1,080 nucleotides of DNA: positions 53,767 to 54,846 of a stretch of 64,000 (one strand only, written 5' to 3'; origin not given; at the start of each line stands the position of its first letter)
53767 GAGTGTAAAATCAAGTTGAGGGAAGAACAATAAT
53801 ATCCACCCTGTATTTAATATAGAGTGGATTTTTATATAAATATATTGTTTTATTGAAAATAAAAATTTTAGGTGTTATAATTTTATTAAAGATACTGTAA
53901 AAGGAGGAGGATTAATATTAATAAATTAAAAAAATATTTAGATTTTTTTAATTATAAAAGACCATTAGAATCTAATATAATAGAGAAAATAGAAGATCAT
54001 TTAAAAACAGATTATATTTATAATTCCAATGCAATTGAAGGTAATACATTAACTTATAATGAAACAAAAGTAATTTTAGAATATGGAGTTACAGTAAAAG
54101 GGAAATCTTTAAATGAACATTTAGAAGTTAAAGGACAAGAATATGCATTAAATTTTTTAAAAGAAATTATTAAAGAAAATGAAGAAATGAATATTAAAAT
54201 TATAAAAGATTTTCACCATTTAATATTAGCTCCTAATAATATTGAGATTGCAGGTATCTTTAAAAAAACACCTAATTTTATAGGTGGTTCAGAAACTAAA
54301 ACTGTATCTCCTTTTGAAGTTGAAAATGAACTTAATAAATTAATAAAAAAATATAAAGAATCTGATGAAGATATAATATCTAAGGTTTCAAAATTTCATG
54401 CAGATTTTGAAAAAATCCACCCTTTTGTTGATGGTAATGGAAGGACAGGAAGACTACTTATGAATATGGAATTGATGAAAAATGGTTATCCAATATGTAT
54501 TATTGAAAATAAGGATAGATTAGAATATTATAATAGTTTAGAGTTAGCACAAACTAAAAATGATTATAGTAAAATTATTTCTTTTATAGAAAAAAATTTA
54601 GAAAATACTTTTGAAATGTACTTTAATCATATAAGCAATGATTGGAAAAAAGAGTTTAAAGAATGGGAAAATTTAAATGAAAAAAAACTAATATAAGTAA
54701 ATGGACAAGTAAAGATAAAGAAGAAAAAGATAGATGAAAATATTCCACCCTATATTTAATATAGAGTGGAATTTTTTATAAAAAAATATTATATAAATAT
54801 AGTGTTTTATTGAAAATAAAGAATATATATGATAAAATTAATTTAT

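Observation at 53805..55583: Tandem Fic/Doc-family paralogues, each preceded by the same ~75-bp hairpin+box element; one lacks a canonical start codon, the other has a His->Gln active-site change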

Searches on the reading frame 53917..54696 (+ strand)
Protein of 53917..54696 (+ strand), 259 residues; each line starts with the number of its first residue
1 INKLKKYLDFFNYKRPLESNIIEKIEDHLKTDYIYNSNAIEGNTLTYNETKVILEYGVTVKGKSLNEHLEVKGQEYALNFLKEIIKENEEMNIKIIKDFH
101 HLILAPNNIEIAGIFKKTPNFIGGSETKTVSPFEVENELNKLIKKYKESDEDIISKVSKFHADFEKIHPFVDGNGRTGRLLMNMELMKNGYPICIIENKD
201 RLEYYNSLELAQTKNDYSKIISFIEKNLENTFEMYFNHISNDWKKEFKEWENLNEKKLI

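Call 8: search_protein_families(library=pfam, proteins=[window:53917-54696:+], max_evalue=0.1)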
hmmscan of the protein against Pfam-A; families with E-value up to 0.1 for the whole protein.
window:53917-54696:+ (259 aa): 3 families
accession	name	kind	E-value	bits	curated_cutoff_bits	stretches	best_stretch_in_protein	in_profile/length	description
PF02661.23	Fic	-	2.8e-19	70.2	24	1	93-185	4-92/93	Fic/DOC family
PF19150.5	DUF5832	-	0.025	15.3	26.7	0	134-154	54-74/81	Family of unknown function (DUF5832)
PF00743.25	FMO-like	-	0.038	12.9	22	1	3-156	258-411/532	Flavin-binding monooxygenase-like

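Call 9: search_protein_families(library=ncbifam, proteins=[window:53917-54696:+], max_evalue=0.1)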
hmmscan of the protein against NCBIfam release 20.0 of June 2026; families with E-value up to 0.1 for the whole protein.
window:53917-54696:+ (259 aa): 7 families
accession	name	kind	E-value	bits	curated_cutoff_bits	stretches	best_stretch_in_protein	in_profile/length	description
NF046030.1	ProtAdlyltaseSoFic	equivalog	6.2e-12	45.1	550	1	147-240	172-271/361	protein adenylyltransferase Fic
TIGR02613.1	mob_myst_B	hypoth_equivalog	3.5e-05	23.8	124.4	1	107-224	64-185/186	mobile mystery protein B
TIGR01550.1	DOC_P1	subfamily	3.7e-05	23.9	38.65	1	132-194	29-92/122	type II toxin-antitoxin system death-on-curing family toxin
NF046029.1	ProtAdlyltaseNmFic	equivalog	5.8e-05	22.9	230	1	82-231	18-158/177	protein adenylyltransferase Fic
NF010653.0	PRK14052.1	equivalog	0.00083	18.6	364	1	79-188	265-368/387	VopS family T3SS effector adenosine monophosphate-protein transferase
NF041381.1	XopAC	subfamily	0.015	14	450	1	166-202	391-427/451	XopAC/AvrAC family type III secretion system effector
NF007672.0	PRK10347.1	equivalog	0.032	13.9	181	1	150-193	117-160/200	putative adenosine monophosphate-protein transferase Fic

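Call 12: find_homologous_proteins(query=window:53917-54696:+, max_evalue=0.001)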
Query window:53917-54696:+ (259 aa): 7537 proteins with E <= 0.001 among 8000 candidates; the best 120 are listed.
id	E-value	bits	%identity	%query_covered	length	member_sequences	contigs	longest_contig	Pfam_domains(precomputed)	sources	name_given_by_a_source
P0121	1.8e-147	508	91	99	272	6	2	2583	PF02661.24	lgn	-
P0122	3.1e-124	432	76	99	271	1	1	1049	PF02661.24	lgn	-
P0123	7.9e-105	368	68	98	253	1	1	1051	PF02661.24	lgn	-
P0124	1.2e-103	364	67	97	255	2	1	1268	PF02661.24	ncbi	-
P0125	5.6e-103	362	68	95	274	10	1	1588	PF02661.24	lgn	-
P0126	1.1e-101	358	68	97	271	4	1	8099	PF02661.24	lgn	-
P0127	4.7e-101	356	68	96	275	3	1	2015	PF02661.24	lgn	-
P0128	5.8e-101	355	66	97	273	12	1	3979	PF02661.24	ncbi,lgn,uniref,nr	ncbi:cell filamentation protein Fic [Fusobacterium necrophorum DAB]|uniref:Fic family protein n=1 Ta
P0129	3.6e-99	350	68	92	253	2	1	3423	PF02661.24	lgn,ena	-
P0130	6.3e-95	336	63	96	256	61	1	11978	PF02661.24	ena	-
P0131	7.6e-95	335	60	96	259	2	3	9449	PF02661.24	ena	-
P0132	1.1e-94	335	65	95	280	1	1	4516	PF02661.24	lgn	-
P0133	1.2e-94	335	63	96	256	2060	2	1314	PF02661.24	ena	-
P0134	1.5e-94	334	63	96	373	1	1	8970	PF00293.35,PF02661.24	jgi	-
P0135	1.6e-94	334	65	97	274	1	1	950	PF02661.24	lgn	-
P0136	1.3e-93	331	62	97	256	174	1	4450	PF02661.24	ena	-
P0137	2.0e-93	331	61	99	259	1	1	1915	PF02661.24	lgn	-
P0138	3.6e-93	330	63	95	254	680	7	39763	PF02661.24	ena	-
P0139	2.8e-90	320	60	97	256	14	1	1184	PF02661.24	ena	-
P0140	5.1e-87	310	59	96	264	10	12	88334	PF02661.24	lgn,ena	-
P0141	7.5e-87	309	59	97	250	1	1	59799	PF02661.24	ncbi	ncbi:MAG: Fic family protein [Streptobacillus sp.]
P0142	4.3e-86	307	57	96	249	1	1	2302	PF02661.24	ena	-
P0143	4.7e-86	307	58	96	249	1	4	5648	PF02661.24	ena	-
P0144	1.0e-85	306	59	97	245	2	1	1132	PF02661.24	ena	-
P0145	2.1e-85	304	58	96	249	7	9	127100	PF02661.24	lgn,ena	-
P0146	7.7e-85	303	57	96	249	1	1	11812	PF02661.24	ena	-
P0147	1.8e-83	298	54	100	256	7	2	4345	PF02661.24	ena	-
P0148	1.9e-83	298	57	97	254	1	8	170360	PF02661.24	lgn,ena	-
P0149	2.2e-83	298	58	97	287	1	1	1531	PF02661.24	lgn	-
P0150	2.2e-83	298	57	97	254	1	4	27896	PF02661.24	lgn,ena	-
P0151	3.1e-83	297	57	99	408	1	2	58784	PF02661.24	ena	-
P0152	3.2e-83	297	57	99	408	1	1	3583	PF02661.24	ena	-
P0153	4.4e-83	297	57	99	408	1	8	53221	PF02661.24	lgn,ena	-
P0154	5.3e-83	297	57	96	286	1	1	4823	PF02661.24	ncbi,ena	-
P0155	5.6e-83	297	58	93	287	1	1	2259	PF02661.24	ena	-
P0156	5.8e-83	297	58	93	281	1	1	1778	PF02661.24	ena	-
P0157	8.4e-83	296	57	99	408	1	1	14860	PF02661.24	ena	-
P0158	9.4e-83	296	58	93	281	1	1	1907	PF02661.24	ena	-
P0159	2.1e-82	295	57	96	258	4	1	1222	PF02661.24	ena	-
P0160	2.4e-82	295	57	99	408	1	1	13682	PF02661.24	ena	-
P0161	3.3e-82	294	57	93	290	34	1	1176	PF02661.24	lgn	-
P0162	3.4e-82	294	57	99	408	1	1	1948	PF02661.24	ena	-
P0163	4.1e-82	294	57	99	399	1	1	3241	PF02661.24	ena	-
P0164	4.2e-82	294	56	99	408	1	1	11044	PF02661.24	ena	-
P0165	4.4e-82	294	56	99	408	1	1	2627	PF02661.24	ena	-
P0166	4.4e-82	294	56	99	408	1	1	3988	PF02661.24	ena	-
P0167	4.4e-82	294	62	90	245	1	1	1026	PF02661.24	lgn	-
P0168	4.5e-82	294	56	99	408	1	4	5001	PF02661.24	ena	-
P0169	4.5e-82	294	57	99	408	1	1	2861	PF02661.24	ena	-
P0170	4.8e-82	294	57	99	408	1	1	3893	PF02661.24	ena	-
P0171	5.4e-82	293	57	93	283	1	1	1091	PF02661.24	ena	-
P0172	6.8e-82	293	57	99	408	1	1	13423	PF02661.24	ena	-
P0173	7.4e-82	293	57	99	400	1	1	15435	PF02661.24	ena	-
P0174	7.8e-82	293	57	99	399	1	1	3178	PF02661.24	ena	-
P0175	9.1e-82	293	57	93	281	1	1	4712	PF02661.24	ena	-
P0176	1.0e-81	292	57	99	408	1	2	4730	PF02661.24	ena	-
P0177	1.0e-81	292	54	96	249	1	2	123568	PF02661.24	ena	-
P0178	1.3e-81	292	57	99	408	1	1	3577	PF02661.24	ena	-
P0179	1.3e-81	292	58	93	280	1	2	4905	PF02661.24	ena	-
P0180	1.5e-81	292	58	93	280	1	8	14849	PF02661.24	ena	-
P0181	1.6e-81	292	56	99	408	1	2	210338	PF02661.24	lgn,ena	-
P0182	1.6e-81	292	57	98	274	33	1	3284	PF02661.24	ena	-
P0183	2.3e-81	291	56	99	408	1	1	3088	PF02661.24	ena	-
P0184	2.5e-81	291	55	96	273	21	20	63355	PF02661.24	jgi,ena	jgi:Fic family protein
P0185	3.1e-81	291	57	99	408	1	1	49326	PF02661.24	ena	-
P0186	3.3e-81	291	56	97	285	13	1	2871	PF02661.24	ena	-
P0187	3.4e-81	291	56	99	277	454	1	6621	PF02661.24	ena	-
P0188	3.9e-81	291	57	93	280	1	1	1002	PF02661.24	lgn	-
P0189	3.9e-81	291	57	93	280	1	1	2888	PF02661.24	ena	-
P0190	4.6e-81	290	57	93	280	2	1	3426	PF02661.24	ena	-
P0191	5.0e-81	290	57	93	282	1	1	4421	PF02661.24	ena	-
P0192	5.3e-81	290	57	99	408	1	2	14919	PF02661.24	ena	-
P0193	5.6e-81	290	57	93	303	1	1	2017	PF02661.24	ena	-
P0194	5.8e-81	290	58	93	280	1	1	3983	PF02661.24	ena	-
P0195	5.9e-81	290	58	93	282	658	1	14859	PF02661.24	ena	-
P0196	6.3e-81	290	55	98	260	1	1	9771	PF02661.24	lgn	-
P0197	6.4e-81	290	56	97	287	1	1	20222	PF02661.24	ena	-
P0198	7.2e-81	290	56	99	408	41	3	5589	PF02661.24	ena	-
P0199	9.5e-81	289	60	96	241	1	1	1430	PF02661.24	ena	-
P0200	1.3e-80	289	56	97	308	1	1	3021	PF02661.24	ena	-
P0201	1.5e-80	289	57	93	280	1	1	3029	PF02661.24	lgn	-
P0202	2.2e-80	288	57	93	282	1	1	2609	PF02661.24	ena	-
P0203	2.4e-80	288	56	97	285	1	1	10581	PF02661.24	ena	-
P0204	2.4e-80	288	55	97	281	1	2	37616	PF02661.24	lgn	-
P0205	2.5e-80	288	57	93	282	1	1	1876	PF02661.24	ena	-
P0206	2.6e-80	288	55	97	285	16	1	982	PF02661.24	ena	-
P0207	2.8e-80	288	57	93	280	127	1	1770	PF02661.24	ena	-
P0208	2.8e-80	288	59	93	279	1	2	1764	PF02661.24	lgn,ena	-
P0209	3.0e-80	288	56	97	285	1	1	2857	PF02661.24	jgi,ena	-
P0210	3.1e-80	288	55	99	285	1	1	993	PF02661.24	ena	-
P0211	3.1e-80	288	55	99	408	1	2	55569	PF02661.24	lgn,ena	-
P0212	3.4e-80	287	56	97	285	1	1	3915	PF02661.24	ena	-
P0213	3.7e-80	287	57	93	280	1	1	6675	PF02661.24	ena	-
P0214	6.1e-80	287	56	99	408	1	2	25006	PF02661.24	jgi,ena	jgi:FIC domain-containing protein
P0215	7.1e-80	286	56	99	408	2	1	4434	PF02661.24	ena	-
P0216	7.2e-80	286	56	97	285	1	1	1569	PF02661.24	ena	-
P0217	7.3e-80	286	57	96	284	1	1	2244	PF02661.24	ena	-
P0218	7.5e-80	286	57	93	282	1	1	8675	PF02661.24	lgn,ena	-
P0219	8.7e-80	286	57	93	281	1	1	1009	PF02661.24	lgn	-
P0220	8.7e-80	286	56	96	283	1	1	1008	PF02661.24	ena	-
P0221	8.8e-80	286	56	96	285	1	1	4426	PF02661.24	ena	-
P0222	9.2e-80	286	57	96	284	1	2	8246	PF02661.24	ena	-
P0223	9.7e-80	286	56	97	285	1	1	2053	PF02661.24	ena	-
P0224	9.8e-80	286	55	100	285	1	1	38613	PF02661.24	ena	-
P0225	1.1e-79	286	56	93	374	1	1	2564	PF02661.24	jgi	-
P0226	1.1e-79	286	57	96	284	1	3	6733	PF02661.24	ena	-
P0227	1.2e-79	286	56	95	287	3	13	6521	PF02661.24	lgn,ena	-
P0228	1.4e-79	285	55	97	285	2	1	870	PF02661.24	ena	-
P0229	1.4e-79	285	54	99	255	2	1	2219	PF02661.24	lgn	-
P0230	1.5e-79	285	56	96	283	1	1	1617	PF02661.24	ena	-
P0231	1.5e-79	285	57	93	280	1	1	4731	PF02661.24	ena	-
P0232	1.7e-79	285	57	96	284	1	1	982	PF02661.24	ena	-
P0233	1.7e-79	285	57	93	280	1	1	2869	PF02661.24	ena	-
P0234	2.0e-79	285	57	93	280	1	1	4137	PF02661.24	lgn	-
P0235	2.3e-79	285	57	93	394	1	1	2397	PF02661.24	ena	-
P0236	2.5e-79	285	56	97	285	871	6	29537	PF02661.24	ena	-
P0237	2.9e-79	284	56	97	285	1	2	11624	PF02661.24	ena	-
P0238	3.3e-79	284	57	93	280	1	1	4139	PF02661.24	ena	-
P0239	3.3e-79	284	57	93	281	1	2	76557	PF02661.24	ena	-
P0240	3.7e-79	284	55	97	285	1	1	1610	PF02661.24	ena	-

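Call 15: find_encoding_contigs(protein=P0121, flank=5000, max_places=4)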
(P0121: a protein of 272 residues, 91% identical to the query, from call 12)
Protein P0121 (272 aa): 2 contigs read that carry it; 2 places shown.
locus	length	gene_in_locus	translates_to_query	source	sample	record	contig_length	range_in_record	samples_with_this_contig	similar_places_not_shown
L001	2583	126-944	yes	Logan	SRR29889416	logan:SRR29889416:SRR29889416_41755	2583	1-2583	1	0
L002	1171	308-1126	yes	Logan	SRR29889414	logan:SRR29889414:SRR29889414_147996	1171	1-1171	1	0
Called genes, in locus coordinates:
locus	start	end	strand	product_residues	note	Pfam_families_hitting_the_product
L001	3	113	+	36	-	?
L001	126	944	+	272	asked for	PF02661:Fic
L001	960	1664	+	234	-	-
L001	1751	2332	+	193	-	PF13428:TPR_14 (faint), PF13432:TPR_16 (faint), PF13414:TPR_11 (faint), PF14559:TPR_19 (faint), PF23914:TPR_CcmH_CycH (faint), PF13424:TPR_12 (faint), PF13431:TPR_17 (faint), PF00515:TPR_1 (faint), +4 more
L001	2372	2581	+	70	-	?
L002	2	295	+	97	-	?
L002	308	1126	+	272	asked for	PF02661:Fic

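Call 29: search_protein_families(library=padloc, proteins=[window:53917-54696:+], max_evalue=0.01)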
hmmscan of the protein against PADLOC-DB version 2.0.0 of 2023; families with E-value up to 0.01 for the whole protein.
window:53917-54696:+ (259 aa): 9 families
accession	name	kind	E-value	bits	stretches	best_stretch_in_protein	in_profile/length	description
PDLC04837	PDC-S04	-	9.5e-44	147.4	1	21-227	17-223/234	-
PDLC04836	PDC-S04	-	2.2e-40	136.4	1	19-236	15-234/244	-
PDLC04840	PDC-S04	-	6.6e-37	125.4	1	30-214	12-202/227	-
PDLC03963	SoFic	-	5.7e-26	89.7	1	36-240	63-272/361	-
PDLC04839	PDC-S04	-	4.7e-17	60.3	1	52-229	20-203/205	-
PDLC04838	PDC-S04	-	2.7e-11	41.7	1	127-230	96-204/209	-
PDLC04841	PDC-S04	-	5.6e-07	27.5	1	72-231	122-271/292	-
PDLC04966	PDC-S24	-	4.8e-06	23.7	1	135-191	283-341/497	-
PDLC04842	PDC-S04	-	2.7e-05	22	1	80-245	31-190/202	-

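Call 30: search_protein_families(library=phrogs, proteins=[window:53917-54696:+], max_evalue=0.01)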
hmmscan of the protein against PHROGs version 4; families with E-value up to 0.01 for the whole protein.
window:53917-54696:+ (259 aa): 7 families
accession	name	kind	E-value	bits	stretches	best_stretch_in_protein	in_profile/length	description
phrog_11900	-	unknown function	2.6e-53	181.9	1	23-228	7-217/230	-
phrog_5978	-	unknown function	2.2e-34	120.1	1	17-252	39-290/364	-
phrog_23170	-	unknown function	5.3e-11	43.5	1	87-228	38-188/191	-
phrog_12747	-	unknown function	2.3e-09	38.1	1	114-214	82-185/211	-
phrog_10690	-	unknown function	9.1e-08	32.5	1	88-194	194-306/346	-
phrog_13548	-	unknown function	2.6e-06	27.7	1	19-228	53-266/379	-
phrog_577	-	moron, auxiliary metabolic gene and host takeover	0.00052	20.9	1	144-194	42-93/128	Doc-like toxin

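Call 42: list_cluster_members(proteins=[window:53917-54693:+, window:53911-54693:+, window:54187-54693:+, P0001])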
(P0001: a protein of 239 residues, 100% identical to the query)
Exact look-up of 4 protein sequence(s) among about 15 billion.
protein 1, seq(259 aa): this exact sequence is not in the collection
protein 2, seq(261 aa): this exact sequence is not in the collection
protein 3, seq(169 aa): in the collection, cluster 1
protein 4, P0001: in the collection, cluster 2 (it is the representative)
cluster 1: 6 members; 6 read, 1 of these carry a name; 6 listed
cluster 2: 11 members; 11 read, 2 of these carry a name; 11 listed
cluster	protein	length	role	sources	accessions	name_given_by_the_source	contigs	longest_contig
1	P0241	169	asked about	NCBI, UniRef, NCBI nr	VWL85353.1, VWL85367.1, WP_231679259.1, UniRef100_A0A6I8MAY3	Fic family protein [Oceanivirga miroungae] | Filamentation induced by cAMP protein fic n=1 Tax=Oceanivirga miroungae TaxID=1130046 ...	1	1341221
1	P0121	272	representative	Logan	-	-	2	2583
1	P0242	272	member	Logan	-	-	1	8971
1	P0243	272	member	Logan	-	-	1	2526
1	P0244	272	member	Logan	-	-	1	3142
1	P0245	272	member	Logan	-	-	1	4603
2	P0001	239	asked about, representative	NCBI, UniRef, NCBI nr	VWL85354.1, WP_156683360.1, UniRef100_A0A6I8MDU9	Fic family protein [Oceanivirga miroungae] | Filamentation induced by cAMP protein fic n=1 Tax=Oceanivirga miroungae TaxID=1130046 ...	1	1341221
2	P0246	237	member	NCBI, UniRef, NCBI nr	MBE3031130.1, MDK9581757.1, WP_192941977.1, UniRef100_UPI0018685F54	Fic family protein [Sneathia sp. DSM 16631] | Fic family protein n=1 Tax=Sneathia TaxID=168808 RepID=UPI0018685F54 | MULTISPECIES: Fic family protein [Sneathia]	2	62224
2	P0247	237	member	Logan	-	-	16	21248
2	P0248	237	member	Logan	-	-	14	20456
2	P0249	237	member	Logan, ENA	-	-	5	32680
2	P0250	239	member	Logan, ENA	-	-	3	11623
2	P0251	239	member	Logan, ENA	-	-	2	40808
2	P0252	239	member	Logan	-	-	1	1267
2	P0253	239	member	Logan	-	-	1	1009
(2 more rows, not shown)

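Call 45: find_encoding_contigs(protein=P0246, flank=6000, max_places=6)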
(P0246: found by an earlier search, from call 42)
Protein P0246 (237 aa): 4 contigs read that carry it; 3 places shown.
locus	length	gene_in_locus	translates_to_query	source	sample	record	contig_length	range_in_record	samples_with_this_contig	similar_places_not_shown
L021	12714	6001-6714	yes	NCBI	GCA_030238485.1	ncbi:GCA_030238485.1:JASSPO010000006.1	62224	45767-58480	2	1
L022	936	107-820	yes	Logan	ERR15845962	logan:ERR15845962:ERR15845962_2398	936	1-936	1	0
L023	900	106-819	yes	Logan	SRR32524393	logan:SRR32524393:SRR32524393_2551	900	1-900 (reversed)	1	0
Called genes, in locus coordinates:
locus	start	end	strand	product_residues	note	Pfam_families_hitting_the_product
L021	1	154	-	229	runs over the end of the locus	PF01479:S4, PF00849:PseudoU_synth_2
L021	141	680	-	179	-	PF04079:SMC_ScpB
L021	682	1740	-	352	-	PF00022:Actin (weak), PF06723:MreB_Mbl, PF14450:FtsA (weak)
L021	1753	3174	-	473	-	PF17854:FtsK_alpha, PF01580:FtsK_SpoIIIE, PF01935:DUF87 (weak), PF09397:FtsK_gamma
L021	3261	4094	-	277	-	-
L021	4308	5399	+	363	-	PF00691:OmpA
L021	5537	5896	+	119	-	PF01245:Ribosomal_L19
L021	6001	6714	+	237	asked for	-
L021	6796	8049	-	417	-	PF03315:SDH_beta, PF03313:SDH_alpha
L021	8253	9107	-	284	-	PF00294:PfkB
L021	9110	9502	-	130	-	PF02823:ATP-synt_DE_N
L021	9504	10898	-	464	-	PF02874:ATP-synt_ab_N, PF00006:ATP-synt_ab, PF22919:ATP-synt_VA_C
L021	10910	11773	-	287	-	PF00231:ATP-synt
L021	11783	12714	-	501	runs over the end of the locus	PF02874:ATP-synt_ab_N, PF00006:ATP-synt_ab, PF00306:ATP-synt_ab_C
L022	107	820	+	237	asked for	-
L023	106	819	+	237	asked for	-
